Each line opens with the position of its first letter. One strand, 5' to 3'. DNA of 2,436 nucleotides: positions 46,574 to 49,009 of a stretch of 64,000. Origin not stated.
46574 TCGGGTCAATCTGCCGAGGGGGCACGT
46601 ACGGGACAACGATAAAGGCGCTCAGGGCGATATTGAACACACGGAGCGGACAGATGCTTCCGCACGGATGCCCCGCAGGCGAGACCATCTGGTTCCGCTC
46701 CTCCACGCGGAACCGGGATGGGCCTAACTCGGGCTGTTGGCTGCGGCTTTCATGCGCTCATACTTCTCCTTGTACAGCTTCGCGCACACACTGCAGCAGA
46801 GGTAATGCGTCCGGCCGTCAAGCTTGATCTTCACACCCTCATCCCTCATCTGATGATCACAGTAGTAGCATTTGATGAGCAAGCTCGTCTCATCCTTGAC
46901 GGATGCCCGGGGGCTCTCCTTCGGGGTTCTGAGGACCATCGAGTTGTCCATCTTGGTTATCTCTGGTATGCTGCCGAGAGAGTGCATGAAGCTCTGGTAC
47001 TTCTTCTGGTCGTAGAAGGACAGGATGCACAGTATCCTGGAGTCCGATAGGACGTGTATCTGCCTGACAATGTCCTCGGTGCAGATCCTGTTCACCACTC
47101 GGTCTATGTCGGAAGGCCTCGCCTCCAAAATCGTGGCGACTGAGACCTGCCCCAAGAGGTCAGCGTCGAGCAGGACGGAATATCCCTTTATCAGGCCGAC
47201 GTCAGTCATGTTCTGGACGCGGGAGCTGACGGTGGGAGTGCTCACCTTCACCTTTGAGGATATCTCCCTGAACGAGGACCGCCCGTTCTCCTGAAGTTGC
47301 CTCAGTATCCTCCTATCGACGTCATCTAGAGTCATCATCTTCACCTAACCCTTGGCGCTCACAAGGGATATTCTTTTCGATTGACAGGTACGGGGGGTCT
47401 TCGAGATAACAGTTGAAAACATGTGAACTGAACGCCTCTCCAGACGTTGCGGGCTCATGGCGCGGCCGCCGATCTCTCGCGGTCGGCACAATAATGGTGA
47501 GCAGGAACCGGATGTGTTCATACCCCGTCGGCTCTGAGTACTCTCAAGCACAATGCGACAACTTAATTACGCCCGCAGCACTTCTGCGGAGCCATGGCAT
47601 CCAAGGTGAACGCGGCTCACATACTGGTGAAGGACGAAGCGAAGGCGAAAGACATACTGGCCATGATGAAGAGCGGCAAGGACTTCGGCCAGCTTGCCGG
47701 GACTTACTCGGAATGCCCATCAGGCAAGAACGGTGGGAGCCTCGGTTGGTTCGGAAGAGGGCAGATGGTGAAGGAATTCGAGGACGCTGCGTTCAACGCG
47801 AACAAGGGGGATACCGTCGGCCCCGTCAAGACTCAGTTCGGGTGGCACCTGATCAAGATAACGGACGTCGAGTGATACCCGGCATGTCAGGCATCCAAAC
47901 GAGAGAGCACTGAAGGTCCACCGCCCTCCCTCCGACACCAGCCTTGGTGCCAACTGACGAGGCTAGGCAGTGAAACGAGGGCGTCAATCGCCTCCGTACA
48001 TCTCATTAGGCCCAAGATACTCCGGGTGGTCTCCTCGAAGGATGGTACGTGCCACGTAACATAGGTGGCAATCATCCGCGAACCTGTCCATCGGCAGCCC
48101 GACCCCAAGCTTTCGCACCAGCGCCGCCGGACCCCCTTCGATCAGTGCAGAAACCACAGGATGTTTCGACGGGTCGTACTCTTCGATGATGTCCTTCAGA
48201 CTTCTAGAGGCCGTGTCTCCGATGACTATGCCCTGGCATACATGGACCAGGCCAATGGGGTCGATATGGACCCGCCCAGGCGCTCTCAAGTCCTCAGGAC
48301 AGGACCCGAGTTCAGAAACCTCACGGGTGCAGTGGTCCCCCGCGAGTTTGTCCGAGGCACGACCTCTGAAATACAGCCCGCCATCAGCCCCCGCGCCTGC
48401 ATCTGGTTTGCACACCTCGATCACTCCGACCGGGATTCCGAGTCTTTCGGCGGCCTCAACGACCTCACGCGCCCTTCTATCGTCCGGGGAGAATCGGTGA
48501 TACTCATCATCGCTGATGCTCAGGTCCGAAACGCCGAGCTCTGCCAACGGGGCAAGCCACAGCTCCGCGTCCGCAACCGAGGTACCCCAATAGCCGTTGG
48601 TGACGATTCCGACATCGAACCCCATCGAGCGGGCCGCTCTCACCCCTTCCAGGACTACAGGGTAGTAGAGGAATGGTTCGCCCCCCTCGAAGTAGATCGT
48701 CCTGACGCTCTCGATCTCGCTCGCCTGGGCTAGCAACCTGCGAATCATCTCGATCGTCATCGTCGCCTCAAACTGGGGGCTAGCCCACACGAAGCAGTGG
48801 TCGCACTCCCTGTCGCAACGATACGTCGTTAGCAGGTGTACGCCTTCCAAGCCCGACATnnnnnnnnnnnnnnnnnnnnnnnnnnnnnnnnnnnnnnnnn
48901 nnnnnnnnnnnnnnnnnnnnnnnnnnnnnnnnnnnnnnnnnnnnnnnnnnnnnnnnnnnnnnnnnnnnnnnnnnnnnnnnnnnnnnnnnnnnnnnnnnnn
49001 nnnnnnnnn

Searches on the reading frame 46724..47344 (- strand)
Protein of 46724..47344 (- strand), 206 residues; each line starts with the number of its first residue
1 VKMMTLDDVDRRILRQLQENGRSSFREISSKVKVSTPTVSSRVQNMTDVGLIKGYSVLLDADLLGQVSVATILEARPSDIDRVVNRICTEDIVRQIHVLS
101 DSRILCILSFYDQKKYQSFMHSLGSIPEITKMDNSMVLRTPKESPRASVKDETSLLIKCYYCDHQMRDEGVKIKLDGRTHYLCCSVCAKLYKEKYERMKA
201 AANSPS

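Call 3: search_protein_families(library=pfam, proteins=[window:46724-47344:-])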
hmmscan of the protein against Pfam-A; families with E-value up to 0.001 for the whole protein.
window:46724-47344:- (206 aa): 10 families
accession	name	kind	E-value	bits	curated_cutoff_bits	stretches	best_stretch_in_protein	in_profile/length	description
PF13404.12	HTH_AsnC-type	-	1.2e-15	57.5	27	1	6-46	1-41/42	AsnC-type helix-turn-helix domain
PF13412.12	HTH_24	-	1.4e-14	53.8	21.9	1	6-53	1-48/48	Winged helix-turn-helix DNA-binding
PF24273.1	TRASH_HVO_1752_C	-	5.3e-12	46.1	27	1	157-202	2-47/47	HVO_1752, C-terminal TRASH domain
PF12802.13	MarR_2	-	2.5e-05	24.8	27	1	9-52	6-50/61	MarR family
PF01978.25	TrmB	-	7.7e-05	22.9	25.6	0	5-53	5-53/68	Sugar-specific transcriptional regulator TrmB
PF01047.28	MarR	-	0.00035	20.9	24.6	1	12-53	7-48/59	MarR family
PF25212.1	HVO_A0114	-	0.00046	20.3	27.6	0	6-53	20-67/84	HVO_A0114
PF01037.27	AsnC_trans_reg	-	0.00049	20.4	25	0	76-140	6-73/73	Lrp/AsnC ligand binding domain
PF01022.26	HTH_5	-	0.0007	19.9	22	0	11-52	5-45/47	Bacterial regulatory protein, arsR family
PF12840.13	HTH_20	-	0.00082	19.7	27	0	7-53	3-49/51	Helix-turn-helix domain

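Call 7: search_protein_families(library=ncbifam, proteins=[window:46724-47344:-])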
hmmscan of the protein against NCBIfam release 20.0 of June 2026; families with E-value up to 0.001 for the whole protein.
window:46724-47344:- (206 aa): 11 families
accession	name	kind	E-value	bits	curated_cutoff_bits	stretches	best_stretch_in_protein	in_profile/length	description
NF041396.1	TranRegLrp_Halo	equivalog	3.1e-16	59.6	190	1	4-144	1-143/149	HTH-type transcriptional regulator Lrp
NF053758.1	ChrTpTrnRegChrS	equivalog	1.1e-15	57.7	250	1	3-140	9-149/158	chromate efflux transcriptional regulator ChrS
NF040947.1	trans_reg_LysM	equivalog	3.8e-12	46.1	180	1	6-140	1-135/136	HTH-type transcriptional regulator LysM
NF040820.1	trans_reg_LrpA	equivalog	1.3e-11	44.5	250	1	6-137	2-136/141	HTH-type transcriptional regulator LrpA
NF008370.0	PRK11169.1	equivalog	2.6e-10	40.2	233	1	4-74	10-83/164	leucine-responsive transcriptional regulator Lrp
NF008384.0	PRK11179.1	equivalog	4.2e-10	39.7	227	1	2-66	3-67/153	transcriptional regulator AsnC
NF041395.1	TranRegLrpA1_Halo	equivalog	2.3e-09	37.4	250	1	4-72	1-69/142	HTH-type transcriptional regulator LrpA1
NF040939.2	trans_reg_lrs14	equivalog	2.8e-05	24.1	90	1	5-53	18-67/103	Lrs14 family HTH-type transcriptional regulator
TIGR01884.1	cas_HTH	subfamily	5.3e-05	22.7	60.2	1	2-53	136-187/202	CRISPR-associated CARF protein Csa3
NF053606.1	Sta1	subfamily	9.6e-05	22.4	80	0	6-53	18-65/100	Sta1 family transcriptional regulator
NF033788.1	HTH_metalloreg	subfamily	0.00017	21.3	55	1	11-53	14-56/77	metalloregulator ArsR/SmtB family transcription factor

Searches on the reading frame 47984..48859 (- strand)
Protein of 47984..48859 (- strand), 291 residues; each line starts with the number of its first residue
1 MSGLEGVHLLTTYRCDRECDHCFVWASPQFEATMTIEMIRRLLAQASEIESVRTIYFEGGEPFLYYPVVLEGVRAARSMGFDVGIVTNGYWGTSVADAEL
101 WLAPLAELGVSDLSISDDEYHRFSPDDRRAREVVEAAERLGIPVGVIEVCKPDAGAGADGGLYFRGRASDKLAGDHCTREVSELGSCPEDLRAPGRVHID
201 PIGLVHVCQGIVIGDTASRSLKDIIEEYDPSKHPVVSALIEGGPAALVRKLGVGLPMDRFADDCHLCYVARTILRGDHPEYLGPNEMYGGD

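Call 7: search_protein_families(library=ncbifam, proteins=[window:47984-48832:-])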
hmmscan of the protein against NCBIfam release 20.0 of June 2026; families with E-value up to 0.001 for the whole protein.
window:47984-48832:- (282 aa): 23 families
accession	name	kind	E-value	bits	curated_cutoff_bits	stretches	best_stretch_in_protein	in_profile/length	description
TIGR04078.1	rSAM_yydG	equivalog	1.4e-21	77.2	300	1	4-113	9-118/309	YydG family radical SAM peptide epimerase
TIGR04317.1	W_rSAM_matur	equivalog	1.2e-10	41.1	380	1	3-120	11-122/349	tungsten cofactor oxidoreductase radical SAM maturase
NF038283.1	viperin_w_prok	equivalog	2.3e-10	40.1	180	1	3-82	9-94/281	viperin family antiviral radical SAM protein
NF049973.1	radical_Rv1681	equivalog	9.9e-09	34.6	380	1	2-80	78-154/326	Rv1681 family radical SAM protein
TIGR04055.1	rSAM_NirJ2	equivalog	1.4e-08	34.7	500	1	2-129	6-131/326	putative heme d1 biosynthesis radical SAM protein NirJ2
TIGR02668.1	moaA_archaeal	equivalog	6.7e-08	31.9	325.25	1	3-128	17-140/303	GTP 3',8-cyclase MoaA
NF045646.2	rSAM_Se_TrsS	equivalog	4.7e-07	28.7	490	1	3-106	93-193/441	radical SAM (seleno)protein TrsS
TIGR02666.1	moaA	equivalog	6.9e-07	28.5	284.05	1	3-130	17-149/336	GTP 3',8-cyclase MoaA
NF045702.1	rSAM_GDGT_ether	equivalog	9.6e-07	27.8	450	1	3-109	93-199/486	tetraether lipid synthase Tes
TIGR04051.1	rSAM_NirJ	equivalog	2.7e-06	26.6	515.45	1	4-136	10-143/354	heme d1 biosynthesis radical SAM protein NirJ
TIGR04167.1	rSAM_SeCys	equivalog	3e-06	26.7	300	1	3-57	15-68/303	arsenosugar biosynthesis radical SAM (seleno)protein ArsS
TIGR03978.1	rSAM_paired_1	equivalog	8.8e-06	24.7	370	1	2-69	89-159/466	His-Xaa-Ser system radical SAM maturase HxsB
NF001199.0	PRK00164.2-1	equivalog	1.2e-05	24.6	231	1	3-126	19-140/308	GTP 3',8-cyclase MoaA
TIGR04466.1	rSAM_BlsE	equivalog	1.7e-05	24.4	400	1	6-102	13-105/327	cytosylglucuronate decarboxylase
TIGR02109.1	PQQ_syn_pqqE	equivalog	4.3e-05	22.6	381.35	1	3-107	14-112/358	pyrroloquinoline quinone biosynthesis protein PqqE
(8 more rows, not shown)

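Call 69: search_solved_structures(query=window:47984-48859:-, max_evalue=0.01)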
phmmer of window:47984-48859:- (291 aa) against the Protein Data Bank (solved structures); distinct sequences matched with E-value up to 0.01: 3.
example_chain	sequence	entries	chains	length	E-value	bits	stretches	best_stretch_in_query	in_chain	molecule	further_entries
8ai3_A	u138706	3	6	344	8.4e-15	58.3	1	12-127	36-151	Putative peptide biosynthesis protein YydG | Radical SAM core domain-containing protein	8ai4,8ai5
8ai6_A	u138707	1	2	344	8.5e-15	58.3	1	12-127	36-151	Putative peptide biosynthesis protein YydG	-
8ai1_A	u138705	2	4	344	8.5e-15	58.3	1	12-127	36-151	Putative peptide biosynthesis protein YydG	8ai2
